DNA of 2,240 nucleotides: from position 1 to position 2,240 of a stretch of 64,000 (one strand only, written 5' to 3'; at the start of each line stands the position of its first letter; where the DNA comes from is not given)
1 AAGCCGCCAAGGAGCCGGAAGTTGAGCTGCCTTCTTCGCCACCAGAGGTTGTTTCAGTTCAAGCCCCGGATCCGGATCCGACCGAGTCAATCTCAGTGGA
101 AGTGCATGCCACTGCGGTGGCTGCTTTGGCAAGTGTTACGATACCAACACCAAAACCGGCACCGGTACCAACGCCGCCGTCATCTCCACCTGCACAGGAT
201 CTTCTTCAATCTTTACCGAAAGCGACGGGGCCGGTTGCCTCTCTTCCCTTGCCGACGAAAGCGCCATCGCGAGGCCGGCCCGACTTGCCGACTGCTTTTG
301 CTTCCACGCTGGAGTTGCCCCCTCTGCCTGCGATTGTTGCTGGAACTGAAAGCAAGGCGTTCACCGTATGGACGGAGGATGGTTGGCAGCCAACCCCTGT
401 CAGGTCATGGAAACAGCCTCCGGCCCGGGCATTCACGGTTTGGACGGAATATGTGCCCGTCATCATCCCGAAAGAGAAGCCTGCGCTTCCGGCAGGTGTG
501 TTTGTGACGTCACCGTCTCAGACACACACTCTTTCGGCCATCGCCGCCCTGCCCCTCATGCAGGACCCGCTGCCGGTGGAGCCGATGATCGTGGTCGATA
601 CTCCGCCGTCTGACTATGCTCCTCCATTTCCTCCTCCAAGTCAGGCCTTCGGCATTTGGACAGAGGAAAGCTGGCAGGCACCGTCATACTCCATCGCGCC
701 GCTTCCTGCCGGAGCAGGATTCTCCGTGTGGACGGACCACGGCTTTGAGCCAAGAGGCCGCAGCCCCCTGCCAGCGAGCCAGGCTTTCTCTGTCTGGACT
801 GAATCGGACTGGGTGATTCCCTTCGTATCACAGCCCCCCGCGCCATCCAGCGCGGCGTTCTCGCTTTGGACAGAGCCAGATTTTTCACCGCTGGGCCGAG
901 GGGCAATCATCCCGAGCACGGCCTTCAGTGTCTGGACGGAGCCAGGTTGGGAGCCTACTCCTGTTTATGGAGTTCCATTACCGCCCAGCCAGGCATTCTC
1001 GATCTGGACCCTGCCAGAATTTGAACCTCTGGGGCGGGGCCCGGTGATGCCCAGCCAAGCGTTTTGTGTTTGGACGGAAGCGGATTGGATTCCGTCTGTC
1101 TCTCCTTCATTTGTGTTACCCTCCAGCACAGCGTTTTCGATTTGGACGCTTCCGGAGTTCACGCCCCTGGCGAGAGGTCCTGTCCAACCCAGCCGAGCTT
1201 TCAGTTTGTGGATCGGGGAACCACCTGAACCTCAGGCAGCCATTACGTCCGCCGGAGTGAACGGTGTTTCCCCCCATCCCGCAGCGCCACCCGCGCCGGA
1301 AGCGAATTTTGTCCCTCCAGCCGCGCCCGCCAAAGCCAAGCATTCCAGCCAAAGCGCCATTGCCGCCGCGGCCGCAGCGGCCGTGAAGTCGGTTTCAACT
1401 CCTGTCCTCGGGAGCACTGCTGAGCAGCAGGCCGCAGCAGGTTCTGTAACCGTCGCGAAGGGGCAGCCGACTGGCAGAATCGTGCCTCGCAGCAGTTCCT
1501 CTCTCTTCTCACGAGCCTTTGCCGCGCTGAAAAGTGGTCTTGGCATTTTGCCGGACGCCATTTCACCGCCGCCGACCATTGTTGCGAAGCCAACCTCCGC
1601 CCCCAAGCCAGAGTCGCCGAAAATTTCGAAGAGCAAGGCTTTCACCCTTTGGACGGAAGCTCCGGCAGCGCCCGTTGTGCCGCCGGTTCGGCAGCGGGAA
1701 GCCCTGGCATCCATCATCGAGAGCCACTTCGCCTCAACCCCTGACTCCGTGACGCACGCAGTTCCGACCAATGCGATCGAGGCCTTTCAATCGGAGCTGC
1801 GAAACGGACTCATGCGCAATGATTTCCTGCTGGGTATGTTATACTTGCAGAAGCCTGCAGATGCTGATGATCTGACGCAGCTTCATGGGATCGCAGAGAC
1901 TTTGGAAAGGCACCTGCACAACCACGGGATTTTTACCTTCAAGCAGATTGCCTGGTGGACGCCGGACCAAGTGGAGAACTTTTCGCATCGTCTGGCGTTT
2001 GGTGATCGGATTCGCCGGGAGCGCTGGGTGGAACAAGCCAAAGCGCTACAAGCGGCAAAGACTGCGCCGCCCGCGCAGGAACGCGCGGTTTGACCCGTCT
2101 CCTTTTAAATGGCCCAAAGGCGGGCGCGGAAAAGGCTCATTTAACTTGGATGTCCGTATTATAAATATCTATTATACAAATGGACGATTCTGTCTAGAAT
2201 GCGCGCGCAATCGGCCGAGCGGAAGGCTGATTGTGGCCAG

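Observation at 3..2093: Pro-rich protein carrying about 12 tandem 'QAFS[VI]WTEP[DG]W' repeats, fused to a helix-hairpin-helix-like C-terminal domain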

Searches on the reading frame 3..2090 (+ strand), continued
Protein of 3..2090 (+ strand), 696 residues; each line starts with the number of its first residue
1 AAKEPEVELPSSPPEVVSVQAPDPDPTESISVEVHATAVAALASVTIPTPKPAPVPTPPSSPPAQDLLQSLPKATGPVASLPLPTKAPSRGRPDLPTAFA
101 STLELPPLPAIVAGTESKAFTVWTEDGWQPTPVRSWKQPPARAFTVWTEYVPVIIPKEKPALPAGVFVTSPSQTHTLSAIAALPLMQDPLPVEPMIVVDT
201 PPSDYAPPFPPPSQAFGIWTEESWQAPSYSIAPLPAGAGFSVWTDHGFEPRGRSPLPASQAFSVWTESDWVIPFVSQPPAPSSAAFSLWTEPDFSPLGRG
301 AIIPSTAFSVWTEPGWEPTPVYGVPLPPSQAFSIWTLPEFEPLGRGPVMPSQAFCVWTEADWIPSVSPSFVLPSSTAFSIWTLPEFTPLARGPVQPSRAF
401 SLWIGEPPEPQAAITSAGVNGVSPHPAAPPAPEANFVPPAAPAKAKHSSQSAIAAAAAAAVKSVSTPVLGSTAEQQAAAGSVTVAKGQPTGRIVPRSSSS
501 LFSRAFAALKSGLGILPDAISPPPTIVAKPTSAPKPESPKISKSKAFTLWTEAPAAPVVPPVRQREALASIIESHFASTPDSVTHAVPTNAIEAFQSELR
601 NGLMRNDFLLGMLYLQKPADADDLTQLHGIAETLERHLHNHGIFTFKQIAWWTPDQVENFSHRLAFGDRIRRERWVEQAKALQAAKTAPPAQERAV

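Call 56: fold_search(model_id=the predicted structure, library=pdb)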
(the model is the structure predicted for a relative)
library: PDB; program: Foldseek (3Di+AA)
matches with E <= 10: 63; with E <= 0.001: 0
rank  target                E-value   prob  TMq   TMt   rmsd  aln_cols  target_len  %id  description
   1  6ib8_C                5.5e-01  0.80  0.07  0.69   2.9        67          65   22  Structure of a complex of SuhB and NusA AR2 domain (released 2019-04-17)
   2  6hix_BS               7.1e-01  0.25  0.06  0.43  13.8       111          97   14  Cryo-EM structure of the Trypanosoma brucei mitochondrial ribosome - This entry contains the large mitoribosomal subu (released 2018-09-26)
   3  9q23_D                7.5e-01  0.47  0.07  0.17   3.4        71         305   11  DX2-CX3-RAD51 structure in the intermediate state (released 2026-03-04)
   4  3osn_A                9.2e-01  0.18  0.05  0.10   8.2        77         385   16  Structural Basis for Proficient Incorporation of dTTP Opposite O6-Methylguanine by Human DNA Polymerase Iota (released 2010-10-20)
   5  8faz_D                1.0e+00  0.44  0.07  0.18   3.5        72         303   17  Cryo-EM structure of the human BCDX2 complex (released 2023-06-21)
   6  9q2a_D                1.0e+00  0.38  0.07  0.17   3.5        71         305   11  BCDX2-CX3-RAD51-RAD51-ssDNA supercomplex (released 2026-03-04)
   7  7aoi_BS               1.0e+00  0.23  0.07  0.36  14.2       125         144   18  Trypanosoma brucei mitochondrial ribosome large subunit assembly intermediate (released 2020-12-02)
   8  9svx_B                1.2e+00  0.35  0.06  0.17   3.6        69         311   17  XRCC3-RAD51C-RAD51D-XRCC2 (XRCC3 complex) capping a RAD51 filament on single stranded DNA (released 2025-11-26)
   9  3gv5_B                1.6e+00  0.16  0.05  0.10   5.8        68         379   13  Human DNA polymerase iota in complex with T template DNA and incoming ddADP (released 2009-06-02)
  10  8y5l_NA               1.9e+00  0.28  0.07  0.11   7.3        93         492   18  E.coli transcription translation coupling complex in TTC-B state 1 (subclass1) containing mRNA with 30-mer spacer, Nu (released 2025-08-13)
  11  1wcn_MODEL_1_A        2.0e+00  0.21  0.04  0.42   2.1        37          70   32  NMR structure of the carboxyterminal domains of Escherichia coli NusA (released 2005-08-31)
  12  6juo_A                2.0e+00  0.12  0.06  0.14  13.2       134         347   18  MsDpo4-DNA complex 4 (released 2020-02-19)
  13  6yxy_BS               2.1e+00  0.20  0.07  0.34  12.0       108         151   16  State B of the Trypanosoma brucei mitoribosomal large subunit assembly intermediate (released 2020-10-14)
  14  5kt3_A                2.1e+00  0.15  0.06  0.12   5.3        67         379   12  Teranry complex of human DNA polymerase iota(26-445) inserting dCMPNPP opposite template G in the presence of Mn2+ (released 2016-08-31)
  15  6yxx_BS               2.2e+00  0.16  0.07  0.33  12.7       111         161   16  State A of the Trypanosoma brucei mitoribosomal large subunit assembly intermediate (released 2020-10-14)
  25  2z43_C                2.9e+00  0.28  0.07  0.19   4.4        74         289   14  Structure of a twinned crystal of RadA (released 2007-11-13)
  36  2v9w_A                4.0e+00  0.03  0.05  0.11  14.6       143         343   12  Complex structure of Sulfolobus solfataricus DPO4 and DNA duplex containing a hydrophobic thymine isostere 2,4-difluor (released 2007-10-30)
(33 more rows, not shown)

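Call 57: list_cluster_members(proteins=[P0001, P0007, P0016, P0024, P0036, P0037, P0042, P0047, P0031, P0027])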
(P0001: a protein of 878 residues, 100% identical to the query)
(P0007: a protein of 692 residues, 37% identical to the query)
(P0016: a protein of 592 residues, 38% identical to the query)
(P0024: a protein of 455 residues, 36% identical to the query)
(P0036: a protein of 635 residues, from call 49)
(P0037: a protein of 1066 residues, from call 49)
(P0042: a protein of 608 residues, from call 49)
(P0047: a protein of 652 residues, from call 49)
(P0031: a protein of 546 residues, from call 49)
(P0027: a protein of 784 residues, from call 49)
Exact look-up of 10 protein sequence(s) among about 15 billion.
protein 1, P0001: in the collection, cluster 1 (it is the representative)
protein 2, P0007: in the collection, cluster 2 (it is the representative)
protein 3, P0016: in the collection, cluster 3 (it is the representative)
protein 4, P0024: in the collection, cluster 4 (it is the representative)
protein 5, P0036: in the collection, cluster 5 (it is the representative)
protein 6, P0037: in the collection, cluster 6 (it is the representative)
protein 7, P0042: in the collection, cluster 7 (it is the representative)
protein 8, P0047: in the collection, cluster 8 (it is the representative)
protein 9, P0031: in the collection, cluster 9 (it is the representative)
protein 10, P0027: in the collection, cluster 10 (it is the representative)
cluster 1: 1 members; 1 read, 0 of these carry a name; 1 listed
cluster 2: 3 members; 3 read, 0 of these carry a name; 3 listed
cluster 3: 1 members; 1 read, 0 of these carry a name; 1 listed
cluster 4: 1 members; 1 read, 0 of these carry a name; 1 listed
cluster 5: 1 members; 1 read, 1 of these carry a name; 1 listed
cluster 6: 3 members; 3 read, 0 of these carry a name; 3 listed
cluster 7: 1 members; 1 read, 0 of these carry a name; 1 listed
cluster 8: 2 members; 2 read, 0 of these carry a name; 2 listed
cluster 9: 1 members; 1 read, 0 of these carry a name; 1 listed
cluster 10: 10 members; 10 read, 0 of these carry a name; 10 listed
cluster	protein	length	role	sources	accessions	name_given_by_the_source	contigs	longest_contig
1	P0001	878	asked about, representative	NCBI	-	-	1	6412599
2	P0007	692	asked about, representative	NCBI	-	-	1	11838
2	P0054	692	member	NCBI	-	-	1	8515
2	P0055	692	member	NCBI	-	-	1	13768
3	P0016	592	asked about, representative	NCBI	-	-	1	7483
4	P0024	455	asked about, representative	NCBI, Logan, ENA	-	-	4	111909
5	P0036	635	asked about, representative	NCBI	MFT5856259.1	MAG: hypothetical protein ACI8XO_003512, partial [Verrucomicrobiales bacterium]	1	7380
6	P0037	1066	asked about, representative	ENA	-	-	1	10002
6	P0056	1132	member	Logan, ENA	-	-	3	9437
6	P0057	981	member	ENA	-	-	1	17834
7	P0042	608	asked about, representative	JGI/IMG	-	-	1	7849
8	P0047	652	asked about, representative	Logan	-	-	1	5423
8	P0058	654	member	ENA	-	-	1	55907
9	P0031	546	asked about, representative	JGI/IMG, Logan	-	-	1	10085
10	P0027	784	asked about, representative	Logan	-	-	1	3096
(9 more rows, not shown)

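Call 58: find_encoding_contigs(protein=P0058, flank=8000, max_places=2)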
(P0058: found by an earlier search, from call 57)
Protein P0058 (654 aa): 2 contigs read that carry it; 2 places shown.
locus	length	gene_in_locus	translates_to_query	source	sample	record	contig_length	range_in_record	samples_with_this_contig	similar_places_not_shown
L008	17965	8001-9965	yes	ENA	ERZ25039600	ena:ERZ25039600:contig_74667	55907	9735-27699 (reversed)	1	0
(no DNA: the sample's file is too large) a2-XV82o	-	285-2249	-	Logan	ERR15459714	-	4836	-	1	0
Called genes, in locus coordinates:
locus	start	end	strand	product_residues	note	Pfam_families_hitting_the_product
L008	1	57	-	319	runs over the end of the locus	PF00932:LTD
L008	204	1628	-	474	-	-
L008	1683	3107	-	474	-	PF18884:TSP3_bac (faint)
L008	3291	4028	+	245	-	PF05787:PhoX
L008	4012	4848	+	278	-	PF05787:PhoX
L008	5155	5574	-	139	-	PF12137:RapA_C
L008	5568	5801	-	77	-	PF12137:RapA_C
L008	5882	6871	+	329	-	-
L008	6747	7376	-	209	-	-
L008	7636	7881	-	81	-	PF18339:Tudor_1_RapA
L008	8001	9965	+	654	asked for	-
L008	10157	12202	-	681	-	PF01839:FG-GAP (faint), PF13517:FG-GAP_3, PF07593:UnbV_ASPIC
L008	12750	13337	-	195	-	-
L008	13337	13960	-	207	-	-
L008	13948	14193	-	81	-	PF07638:Sigma70_ECF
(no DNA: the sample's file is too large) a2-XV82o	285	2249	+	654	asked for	-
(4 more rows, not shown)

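Call 59: find_encoding_contigs(protein=P0057, flank=8000, max_places=2)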
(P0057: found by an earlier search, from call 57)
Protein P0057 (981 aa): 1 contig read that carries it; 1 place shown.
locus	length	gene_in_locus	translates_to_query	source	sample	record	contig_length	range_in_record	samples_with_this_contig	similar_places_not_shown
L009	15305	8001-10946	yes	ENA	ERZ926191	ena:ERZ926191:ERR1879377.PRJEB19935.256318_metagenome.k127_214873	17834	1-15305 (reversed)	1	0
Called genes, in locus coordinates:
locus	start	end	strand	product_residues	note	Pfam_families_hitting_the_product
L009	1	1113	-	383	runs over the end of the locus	PF13433:Peripla_BP_5, PF13458:Peripla_BP_6, PF01094:ANF_receptor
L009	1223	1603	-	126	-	-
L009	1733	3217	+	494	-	PF13548:DUF4126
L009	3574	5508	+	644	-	PF02705:K_trans, PF22776:K_trans_C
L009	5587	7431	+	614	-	PF02705:K_trans, PF22776:K_trans_C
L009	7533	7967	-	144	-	-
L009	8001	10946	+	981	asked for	PF00038:Filament (weak)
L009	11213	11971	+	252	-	PF00072:Response_reg, PF00486:Trans_reg_C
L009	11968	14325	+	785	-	PF00512:HisKA, PF02518:HATPase_c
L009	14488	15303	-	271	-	?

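Call 87: find_encoding_contigs(protein=P0022, flank=6000, max_places=1)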
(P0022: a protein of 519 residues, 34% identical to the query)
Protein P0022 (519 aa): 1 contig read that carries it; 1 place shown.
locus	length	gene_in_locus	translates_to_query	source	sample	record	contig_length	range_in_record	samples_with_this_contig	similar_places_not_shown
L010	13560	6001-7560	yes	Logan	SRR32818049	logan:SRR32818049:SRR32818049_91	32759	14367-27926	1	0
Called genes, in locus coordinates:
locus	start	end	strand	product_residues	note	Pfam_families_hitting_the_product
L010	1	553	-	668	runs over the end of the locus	PF00580:UvrD-helicase, PF13245:AAA_19, PF13604:AAA_30 (faint), PF01443:Viral_helicase1 (faint), PF13361:UvrD_C, PF13538:UvrD_C_2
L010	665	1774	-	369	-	PF01467:CTP_transf_like, PF00551:Formyl_trans_N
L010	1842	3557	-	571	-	PF00664:ABC_membrane, PF00005:ABC_tran, PF02463:SMC_N (faint)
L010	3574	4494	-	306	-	PF00294:PfkB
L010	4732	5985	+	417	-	PF00691:OmpA (weak)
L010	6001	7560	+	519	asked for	-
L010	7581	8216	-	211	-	PF02581:TMP-TENI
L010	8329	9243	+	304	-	PF00483:NTP_transferase (weak), PF12804:NTP_transf_3 (weak)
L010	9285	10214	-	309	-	-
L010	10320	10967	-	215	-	PF00814:TsaD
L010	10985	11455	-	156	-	PF02367:TsaE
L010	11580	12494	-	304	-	PF00586:AIRS, PF02769:AIRS_C (weak)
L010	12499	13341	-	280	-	PF02517:Rce1-like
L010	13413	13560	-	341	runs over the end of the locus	PF00574:CLP_protease (weak), PF25145:NfeD1b_N, PF01343:Peptidase_S49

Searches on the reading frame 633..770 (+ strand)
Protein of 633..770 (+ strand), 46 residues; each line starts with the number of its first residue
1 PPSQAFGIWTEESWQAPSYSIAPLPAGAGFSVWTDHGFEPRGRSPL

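Call 49: search_protein_representatives(alignment_id=A4)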
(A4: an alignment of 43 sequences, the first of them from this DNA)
Query: 43 sequences, 46 profile positions. Proteins with E-value up to 0.001 (for the whole library): 40; up to 1e-10: 26; up to 1e-30: 17. The best 40 are listed.
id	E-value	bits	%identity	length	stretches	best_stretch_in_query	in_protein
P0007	7.0e-87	301.1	-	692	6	1-42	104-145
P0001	6.9e-85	294.7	-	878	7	2-45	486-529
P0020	2.6e-75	264.0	-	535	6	1-45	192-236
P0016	9.6e-73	255.8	-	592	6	1-46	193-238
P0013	1.3e-72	255.4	-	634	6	1-45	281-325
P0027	4.7e-69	244.0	-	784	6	1-45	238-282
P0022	6.1e-69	243.6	-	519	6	1-45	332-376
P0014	3.9e-68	241.0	-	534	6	1-45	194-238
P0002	2.2e-66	235.4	-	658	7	2-45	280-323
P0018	1.6e-65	232.7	-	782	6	1-45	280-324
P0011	1.5e-61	219.9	-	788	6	1-45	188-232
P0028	1.9e-52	190.8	-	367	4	2-45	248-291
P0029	2.0e-52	190.7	-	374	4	1-44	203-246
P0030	9.4e-45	166.2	-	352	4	2-41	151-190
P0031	6.6e-42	157.1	-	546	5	2-41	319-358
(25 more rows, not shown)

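Call 88: search_solved_structures(query=A4, max_evalue=10, show_alignments=3)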
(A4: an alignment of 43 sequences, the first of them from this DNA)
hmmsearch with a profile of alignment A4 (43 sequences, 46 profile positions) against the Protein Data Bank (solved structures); distinct sequences matched with E-value up to 10: 4.
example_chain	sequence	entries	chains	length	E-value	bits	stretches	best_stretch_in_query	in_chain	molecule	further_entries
1v19_A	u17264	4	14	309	0.51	13.3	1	19-40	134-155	2-KETO-3-DEOXYGLUCONATE KINASE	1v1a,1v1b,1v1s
7pua_IA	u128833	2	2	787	0.53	13.3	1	5-23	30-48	Translation initiation factor IF-2, putative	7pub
9q1g_A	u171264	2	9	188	0.76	12.8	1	31-44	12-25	PR domain zinc finger protein 1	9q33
3dal_A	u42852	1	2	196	0.8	12.7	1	31-44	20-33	PR domain zinc finger protein 1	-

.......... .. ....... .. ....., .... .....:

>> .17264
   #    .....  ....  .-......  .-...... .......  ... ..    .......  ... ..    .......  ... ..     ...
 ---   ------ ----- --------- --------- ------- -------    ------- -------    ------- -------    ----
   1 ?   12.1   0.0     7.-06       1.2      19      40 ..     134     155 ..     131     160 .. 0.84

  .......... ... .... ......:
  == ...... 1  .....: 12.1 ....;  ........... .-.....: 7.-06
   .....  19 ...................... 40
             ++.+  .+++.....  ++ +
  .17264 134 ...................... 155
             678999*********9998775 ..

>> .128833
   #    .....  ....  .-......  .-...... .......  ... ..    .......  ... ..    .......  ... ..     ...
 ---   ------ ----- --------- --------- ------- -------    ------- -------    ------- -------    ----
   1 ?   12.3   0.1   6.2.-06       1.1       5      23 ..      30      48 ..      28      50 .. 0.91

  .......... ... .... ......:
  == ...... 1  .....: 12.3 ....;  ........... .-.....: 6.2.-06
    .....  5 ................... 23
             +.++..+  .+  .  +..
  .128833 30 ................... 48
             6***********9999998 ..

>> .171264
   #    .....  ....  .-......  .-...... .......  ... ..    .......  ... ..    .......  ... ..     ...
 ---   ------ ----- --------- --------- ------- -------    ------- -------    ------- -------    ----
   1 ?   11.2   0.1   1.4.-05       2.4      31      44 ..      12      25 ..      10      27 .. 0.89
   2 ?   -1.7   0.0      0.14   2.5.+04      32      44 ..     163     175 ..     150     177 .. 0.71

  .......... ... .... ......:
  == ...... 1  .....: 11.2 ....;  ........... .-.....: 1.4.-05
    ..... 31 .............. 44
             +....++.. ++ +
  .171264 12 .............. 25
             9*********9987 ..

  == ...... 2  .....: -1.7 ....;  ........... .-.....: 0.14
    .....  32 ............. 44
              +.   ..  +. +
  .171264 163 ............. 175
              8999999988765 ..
